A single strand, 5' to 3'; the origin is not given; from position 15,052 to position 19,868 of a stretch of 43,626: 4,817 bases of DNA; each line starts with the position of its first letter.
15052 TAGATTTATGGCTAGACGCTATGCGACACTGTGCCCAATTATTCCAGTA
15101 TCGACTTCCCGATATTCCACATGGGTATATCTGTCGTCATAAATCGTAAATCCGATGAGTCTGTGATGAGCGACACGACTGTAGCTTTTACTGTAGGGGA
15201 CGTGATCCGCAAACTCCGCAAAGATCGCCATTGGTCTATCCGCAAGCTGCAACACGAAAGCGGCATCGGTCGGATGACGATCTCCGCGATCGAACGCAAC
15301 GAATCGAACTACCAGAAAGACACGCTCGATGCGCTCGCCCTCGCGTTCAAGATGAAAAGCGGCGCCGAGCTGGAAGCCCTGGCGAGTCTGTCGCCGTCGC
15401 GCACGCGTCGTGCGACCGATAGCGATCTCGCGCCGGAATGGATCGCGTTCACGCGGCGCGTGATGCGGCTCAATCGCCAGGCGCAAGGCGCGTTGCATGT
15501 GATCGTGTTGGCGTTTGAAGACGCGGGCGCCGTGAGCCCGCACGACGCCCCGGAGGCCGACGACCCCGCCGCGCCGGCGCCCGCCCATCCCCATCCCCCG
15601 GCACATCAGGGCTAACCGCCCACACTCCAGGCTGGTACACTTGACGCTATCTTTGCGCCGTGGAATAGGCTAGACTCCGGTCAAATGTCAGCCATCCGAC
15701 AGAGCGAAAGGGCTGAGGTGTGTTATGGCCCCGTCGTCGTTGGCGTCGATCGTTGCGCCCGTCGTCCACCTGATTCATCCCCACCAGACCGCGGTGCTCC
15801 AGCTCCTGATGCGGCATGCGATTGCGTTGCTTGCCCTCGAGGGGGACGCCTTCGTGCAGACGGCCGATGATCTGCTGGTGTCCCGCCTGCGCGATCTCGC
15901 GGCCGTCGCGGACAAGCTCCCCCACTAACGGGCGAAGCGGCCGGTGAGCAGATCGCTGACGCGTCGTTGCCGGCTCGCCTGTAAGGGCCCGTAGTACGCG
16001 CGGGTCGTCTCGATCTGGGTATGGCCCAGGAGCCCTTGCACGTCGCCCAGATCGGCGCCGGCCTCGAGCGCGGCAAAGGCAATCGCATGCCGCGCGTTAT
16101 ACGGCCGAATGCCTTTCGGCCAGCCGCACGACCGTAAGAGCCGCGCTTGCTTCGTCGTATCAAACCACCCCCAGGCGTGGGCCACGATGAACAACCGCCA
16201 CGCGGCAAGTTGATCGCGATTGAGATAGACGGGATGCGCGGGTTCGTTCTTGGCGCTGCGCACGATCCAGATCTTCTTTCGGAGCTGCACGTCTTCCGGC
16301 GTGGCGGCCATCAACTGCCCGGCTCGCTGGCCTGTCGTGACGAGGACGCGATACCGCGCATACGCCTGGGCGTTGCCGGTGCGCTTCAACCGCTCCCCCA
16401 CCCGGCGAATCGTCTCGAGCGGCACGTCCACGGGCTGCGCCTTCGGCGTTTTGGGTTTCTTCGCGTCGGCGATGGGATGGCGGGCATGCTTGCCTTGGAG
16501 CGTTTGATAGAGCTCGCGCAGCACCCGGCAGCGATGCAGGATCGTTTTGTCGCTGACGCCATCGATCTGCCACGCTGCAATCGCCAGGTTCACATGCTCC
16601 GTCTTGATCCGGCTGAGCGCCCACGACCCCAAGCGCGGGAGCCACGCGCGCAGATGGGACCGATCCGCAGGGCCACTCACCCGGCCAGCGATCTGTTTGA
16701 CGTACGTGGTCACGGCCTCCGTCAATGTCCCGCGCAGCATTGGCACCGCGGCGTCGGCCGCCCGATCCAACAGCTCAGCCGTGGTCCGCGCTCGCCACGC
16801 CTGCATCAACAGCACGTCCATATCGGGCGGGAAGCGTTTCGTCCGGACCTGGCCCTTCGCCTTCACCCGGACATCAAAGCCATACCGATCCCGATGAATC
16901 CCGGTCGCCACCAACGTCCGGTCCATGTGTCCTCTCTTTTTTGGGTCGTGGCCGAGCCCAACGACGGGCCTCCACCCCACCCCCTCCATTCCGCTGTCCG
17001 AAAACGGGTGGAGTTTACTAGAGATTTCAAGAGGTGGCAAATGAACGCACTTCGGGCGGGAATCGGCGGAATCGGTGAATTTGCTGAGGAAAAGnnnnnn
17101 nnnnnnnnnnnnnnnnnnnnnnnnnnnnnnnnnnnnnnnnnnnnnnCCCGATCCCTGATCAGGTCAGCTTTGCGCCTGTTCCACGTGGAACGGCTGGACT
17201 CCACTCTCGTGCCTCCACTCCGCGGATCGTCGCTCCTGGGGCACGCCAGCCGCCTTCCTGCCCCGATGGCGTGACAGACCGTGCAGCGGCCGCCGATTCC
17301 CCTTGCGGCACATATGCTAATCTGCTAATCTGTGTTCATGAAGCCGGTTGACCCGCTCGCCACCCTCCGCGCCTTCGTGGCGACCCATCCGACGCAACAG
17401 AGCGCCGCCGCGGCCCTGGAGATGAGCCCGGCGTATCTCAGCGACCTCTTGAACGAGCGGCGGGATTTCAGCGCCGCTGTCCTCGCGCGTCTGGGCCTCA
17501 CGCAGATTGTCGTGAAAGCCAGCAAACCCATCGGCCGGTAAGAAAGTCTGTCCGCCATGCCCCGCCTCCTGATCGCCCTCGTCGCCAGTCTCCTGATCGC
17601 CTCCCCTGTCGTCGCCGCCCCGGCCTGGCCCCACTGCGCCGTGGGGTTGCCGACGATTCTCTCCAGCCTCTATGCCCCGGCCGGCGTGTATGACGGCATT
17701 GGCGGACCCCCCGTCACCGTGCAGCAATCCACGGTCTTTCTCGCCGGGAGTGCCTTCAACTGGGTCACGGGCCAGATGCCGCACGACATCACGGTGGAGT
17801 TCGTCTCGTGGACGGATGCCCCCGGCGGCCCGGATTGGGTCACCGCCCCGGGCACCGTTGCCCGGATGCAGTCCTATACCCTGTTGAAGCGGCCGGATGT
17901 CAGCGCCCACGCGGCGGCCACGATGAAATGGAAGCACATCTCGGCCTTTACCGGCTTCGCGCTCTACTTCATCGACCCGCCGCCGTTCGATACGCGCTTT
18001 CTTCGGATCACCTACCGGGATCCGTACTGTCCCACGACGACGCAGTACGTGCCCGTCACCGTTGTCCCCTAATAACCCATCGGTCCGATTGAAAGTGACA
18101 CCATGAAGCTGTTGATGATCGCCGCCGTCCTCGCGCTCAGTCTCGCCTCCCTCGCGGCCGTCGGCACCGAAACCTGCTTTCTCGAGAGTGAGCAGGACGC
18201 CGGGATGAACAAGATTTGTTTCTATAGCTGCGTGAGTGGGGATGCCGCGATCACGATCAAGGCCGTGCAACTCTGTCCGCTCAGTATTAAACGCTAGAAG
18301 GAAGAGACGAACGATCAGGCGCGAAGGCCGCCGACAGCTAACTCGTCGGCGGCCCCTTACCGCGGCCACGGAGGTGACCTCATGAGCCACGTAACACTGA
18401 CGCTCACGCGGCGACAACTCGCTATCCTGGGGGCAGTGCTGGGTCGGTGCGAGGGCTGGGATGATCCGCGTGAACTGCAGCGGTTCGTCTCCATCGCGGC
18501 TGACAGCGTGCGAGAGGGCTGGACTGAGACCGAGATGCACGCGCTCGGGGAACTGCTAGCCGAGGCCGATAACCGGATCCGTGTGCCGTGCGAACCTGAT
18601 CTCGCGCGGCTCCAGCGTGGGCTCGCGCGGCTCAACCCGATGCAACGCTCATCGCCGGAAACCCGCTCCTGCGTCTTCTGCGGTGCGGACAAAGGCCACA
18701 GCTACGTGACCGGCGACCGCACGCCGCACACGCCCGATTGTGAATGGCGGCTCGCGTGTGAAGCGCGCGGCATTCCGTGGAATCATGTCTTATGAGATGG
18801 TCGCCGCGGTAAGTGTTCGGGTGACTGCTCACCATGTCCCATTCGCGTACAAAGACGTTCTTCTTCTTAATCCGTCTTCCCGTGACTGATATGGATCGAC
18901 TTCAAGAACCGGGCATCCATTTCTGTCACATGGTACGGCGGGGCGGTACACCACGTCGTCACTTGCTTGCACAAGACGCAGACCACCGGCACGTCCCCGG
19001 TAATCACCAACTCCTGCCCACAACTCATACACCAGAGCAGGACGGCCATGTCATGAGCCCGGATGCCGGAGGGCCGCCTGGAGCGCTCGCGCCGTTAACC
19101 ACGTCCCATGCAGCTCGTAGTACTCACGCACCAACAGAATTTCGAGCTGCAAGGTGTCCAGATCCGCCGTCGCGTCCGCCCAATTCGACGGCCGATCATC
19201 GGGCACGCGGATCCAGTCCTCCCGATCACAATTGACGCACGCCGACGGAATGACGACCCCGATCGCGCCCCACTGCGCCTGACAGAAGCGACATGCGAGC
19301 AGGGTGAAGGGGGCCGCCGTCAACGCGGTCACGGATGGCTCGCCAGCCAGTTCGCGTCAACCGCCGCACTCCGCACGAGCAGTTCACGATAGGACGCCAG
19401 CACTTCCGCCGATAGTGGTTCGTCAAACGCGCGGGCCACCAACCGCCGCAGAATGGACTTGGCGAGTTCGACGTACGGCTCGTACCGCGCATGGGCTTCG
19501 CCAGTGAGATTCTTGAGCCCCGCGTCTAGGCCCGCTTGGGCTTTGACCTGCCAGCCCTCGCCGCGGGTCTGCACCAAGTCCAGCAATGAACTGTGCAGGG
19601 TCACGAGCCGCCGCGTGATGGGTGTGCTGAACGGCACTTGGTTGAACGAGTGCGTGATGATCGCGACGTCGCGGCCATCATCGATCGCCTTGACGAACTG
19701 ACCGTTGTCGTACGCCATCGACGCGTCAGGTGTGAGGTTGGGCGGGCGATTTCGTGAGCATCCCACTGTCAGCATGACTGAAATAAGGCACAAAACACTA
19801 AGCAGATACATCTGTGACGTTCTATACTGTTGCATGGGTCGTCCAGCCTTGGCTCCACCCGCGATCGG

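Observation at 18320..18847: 528-bp cassette: a 137-aa plus-strand gene bracketed by inverted repeats R8 and R9, sharing its leader and first codons with an unrelated gene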

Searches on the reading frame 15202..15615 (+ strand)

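Call 16: search_protein_families(library=pfam, proteins=[window:15202-15615:+], max_evalue=0.01)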
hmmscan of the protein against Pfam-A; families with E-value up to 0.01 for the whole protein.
window:15202-15615:+ (137 aa): 4 families
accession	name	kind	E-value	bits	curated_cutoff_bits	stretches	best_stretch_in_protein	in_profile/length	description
PF01381.28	HTH_3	-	6.8e-09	36.1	23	1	2-50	1-49/55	Helix-turn-helix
PF13443.12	HTH_26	-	4.3e-06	27.3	22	1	2-52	2-53/63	Cro/C1-type HTH DNA-binding domain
PF12844.13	HTH_19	-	5.6e-06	26.6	30.2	1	1-50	3-52/64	Helix-turn-helix domain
PF13560.12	HTH_31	-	0.0021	18.8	27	1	2-60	6-64/64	Helix-turn-helix domain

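Call 17: search_protein_families(library=phrogs, proteins=[window:15202-15615:+], max_evalue=0.01)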
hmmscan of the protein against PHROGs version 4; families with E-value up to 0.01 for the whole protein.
window:15202-15615:+ (137 aa): 6 families
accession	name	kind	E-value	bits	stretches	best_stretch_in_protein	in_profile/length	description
phrog_5823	-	transcription regulation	1.5e-05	25.3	1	2-76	11-84/404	transcriptional regulator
phrog_8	-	transcription regulation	4.1e-05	24.2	1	2-49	81-128/346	transcriptional regulator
phrog_9908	-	DNA, RNA and nucleotide metabolism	7e-05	23.1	1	1-71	17-87/282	DNA binding protein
phrog_2439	-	transcription regulation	0.001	19.1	1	2-53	12-63/367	transcriptional regulator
phrog_2967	-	transcription regulation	0.0019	18.8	1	2-52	15-65/225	transcriptional regulator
phrog_3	-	transcription regulation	0.0078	17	1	2-55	93-140/430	transcriptional repressor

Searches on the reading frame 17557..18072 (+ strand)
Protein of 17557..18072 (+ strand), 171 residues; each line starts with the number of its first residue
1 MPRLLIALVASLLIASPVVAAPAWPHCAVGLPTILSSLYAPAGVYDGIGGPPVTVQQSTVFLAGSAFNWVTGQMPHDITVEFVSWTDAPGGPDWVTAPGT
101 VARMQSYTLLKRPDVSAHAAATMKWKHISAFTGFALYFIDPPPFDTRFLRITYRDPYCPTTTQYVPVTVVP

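Call 16: search_protein_families(library=pfam, proteins=[window:17557-18072:+], max_evalue=0.01)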
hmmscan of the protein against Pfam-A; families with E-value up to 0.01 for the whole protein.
window:17557-18072:+ (171 aa): 0 families

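Call 17: search_protein_families(library=phrogs, proteins=[window:17557-18072:+], max_evalue=0.01)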
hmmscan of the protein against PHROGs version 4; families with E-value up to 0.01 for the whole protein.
window:17557-18072:+ (171 aa): 0 families

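Call 94: find_related_loci(query=window:17557-18072:+, collection=viral_contigs, flank=4000)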
Query window:17557-18072:+ (171 aa) in viral_contigs; peptide patterns used: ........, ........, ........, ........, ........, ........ (x = any residue, [..] = any of these).
3 stretches matched a pattern, but none encodes a relative of the query by tblastn (E <= 1e-3).

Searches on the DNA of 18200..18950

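Call 75: search_rna_families(source=window, start=18200, end=18950, threshold=evalue, max_evalue=10)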
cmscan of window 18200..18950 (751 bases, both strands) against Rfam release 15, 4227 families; matches with E-value up to 10: 1.
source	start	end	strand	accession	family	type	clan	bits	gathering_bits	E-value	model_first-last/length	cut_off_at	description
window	18579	18632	+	RF04196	MIR5638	Gene; miRNA;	-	8.7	500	4.6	1-464/464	no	MIR5638 microRNA precursor family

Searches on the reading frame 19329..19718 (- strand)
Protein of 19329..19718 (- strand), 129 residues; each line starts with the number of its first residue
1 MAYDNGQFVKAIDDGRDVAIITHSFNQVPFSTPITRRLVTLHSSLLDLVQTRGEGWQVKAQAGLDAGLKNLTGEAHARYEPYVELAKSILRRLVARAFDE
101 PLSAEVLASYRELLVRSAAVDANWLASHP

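Call 95: find_related_loci(query=window:19329-19718:-, collection=viral_contigs, flank=4000)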
Query window:19329-19718:- (129 aa) in viral_contigs; peptide patterns used: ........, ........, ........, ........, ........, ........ (x = any residue, [..] = any of these).
7 stretches matched a pattern, but none encodes a relative of the query by tblastn (E <= 1e-3).
